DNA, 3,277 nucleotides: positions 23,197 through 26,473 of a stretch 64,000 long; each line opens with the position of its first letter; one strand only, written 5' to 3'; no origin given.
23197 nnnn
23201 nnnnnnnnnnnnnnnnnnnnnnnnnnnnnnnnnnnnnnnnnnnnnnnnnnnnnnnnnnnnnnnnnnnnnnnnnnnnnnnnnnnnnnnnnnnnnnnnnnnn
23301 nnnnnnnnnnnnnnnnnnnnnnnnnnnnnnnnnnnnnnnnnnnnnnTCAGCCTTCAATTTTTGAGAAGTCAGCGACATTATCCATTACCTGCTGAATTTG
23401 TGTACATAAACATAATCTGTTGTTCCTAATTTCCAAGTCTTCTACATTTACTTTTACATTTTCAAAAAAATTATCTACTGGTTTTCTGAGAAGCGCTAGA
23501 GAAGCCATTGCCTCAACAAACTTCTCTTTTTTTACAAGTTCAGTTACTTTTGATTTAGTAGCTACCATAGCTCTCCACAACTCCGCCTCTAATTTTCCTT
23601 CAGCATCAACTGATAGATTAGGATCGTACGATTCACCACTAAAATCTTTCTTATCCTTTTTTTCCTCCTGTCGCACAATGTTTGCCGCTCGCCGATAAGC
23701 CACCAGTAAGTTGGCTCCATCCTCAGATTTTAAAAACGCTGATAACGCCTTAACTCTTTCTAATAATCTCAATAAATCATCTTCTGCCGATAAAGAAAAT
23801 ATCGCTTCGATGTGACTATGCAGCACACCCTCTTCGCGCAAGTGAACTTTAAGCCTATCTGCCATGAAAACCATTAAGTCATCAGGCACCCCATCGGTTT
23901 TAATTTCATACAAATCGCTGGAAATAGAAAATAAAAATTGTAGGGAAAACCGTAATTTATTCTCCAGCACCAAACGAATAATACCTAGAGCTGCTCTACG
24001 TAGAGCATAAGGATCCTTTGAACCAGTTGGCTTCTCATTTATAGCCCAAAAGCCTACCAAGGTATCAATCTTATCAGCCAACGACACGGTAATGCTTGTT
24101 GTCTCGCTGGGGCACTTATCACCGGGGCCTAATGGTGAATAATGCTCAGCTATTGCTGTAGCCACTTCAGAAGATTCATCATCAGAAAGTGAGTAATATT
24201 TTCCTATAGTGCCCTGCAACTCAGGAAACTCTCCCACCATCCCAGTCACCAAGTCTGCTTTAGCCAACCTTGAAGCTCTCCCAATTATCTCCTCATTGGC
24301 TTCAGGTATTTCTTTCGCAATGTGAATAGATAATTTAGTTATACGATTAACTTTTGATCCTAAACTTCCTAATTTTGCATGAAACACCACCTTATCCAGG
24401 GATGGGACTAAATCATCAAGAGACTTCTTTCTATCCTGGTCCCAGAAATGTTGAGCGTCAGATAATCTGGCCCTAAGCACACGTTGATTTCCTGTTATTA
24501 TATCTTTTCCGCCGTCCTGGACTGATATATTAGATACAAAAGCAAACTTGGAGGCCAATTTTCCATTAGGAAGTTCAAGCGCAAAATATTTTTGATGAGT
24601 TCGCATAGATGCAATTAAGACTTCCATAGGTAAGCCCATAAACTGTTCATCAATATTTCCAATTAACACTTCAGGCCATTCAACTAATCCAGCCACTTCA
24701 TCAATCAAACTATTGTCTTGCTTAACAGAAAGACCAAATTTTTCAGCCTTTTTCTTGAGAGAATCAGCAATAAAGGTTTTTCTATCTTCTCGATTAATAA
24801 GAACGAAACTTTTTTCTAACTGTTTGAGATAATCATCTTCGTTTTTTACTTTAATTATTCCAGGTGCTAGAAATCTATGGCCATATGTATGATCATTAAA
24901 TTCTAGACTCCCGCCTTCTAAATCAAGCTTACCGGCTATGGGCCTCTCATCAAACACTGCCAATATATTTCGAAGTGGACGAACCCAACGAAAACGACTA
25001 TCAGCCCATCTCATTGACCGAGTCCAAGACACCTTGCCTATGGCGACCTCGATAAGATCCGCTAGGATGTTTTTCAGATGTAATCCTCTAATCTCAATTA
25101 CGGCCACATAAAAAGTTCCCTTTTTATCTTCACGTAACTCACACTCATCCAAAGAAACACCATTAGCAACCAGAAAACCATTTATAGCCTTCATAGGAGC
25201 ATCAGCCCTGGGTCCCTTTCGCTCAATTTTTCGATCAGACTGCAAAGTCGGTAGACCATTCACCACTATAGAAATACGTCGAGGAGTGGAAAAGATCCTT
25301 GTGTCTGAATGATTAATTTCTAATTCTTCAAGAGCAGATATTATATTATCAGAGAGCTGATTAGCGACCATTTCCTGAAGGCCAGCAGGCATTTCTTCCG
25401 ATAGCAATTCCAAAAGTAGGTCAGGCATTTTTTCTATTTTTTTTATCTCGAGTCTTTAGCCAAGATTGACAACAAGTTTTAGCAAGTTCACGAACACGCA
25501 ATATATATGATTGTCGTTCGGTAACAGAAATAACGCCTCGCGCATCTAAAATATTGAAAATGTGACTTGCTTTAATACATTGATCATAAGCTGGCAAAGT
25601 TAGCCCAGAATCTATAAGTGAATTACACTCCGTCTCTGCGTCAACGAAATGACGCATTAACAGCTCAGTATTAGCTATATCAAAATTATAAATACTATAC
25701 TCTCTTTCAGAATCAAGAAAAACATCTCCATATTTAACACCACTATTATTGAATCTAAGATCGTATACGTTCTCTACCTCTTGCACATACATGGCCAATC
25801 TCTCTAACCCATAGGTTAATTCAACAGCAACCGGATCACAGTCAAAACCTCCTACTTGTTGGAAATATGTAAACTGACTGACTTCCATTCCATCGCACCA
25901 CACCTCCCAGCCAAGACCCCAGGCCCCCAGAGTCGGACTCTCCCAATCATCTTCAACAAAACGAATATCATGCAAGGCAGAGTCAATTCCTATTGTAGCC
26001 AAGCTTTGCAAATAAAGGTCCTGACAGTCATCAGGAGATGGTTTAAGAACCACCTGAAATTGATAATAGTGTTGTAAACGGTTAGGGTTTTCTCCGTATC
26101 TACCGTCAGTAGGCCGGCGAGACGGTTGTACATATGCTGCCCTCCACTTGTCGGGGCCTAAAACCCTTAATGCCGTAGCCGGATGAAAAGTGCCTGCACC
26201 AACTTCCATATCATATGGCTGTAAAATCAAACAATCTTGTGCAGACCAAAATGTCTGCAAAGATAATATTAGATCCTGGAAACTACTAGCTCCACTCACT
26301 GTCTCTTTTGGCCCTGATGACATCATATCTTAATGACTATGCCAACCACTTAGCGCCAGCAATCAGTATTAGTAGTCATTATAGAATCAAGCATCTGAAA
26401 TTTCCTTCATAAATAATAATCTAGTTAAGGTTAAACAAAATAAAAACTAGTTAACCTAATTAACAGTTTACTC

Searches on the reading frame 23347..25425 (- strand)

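Call 10: search_protein_families(library=pfam, proteins=[window:23347-25425:-], max_evalue=1e-8)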
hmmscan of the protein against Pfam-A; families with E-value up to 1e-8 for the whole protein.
window:23347-25425:- (692 aa): 2 families
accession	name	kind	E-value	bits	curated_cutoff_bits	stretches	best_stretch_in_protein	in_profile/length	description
PF02092.22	tRNA_synt_2f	-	1.7e-179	598.6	29.2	1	3-543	1-535/536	Glycyl-tRNA synthetase beta subunit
PF05746.21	DALR_1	-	2.4e-10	40.9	22.3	1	574-685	2-106/117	DALR anticodon binding domain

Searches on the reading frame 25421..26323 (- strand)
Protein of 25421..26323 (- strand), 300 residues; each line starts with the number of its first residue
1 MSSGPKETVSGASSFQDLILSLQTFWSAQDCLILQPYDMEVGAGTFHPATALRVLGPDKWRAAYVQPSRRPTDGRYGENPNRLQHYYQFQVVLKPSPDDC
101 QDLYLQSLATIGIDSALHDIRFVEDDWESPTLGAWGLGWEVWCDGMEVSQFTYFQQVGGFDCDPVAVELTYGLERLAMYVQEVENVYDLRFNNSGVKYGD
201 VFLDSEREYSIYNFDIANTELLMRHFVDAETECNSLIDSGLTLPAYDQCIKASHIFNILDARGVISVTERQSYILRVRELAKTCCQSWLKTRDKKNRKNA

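Call 10: search_protein_families(library=pfam, proteins=[window:25421-26323:-], max_evalue=1e-8)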
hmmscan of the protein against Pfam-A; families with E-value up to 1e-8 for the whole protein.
window:25421-26323:- (300 aa): 1 family
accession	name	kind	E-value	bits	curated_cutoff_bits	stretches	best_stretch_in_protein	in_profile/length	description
PF02091.20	tRNA-synt_2e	-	2.8e-148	493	27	1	15-292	1-277/278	Glycyl-tRNA synthetase alpha subunit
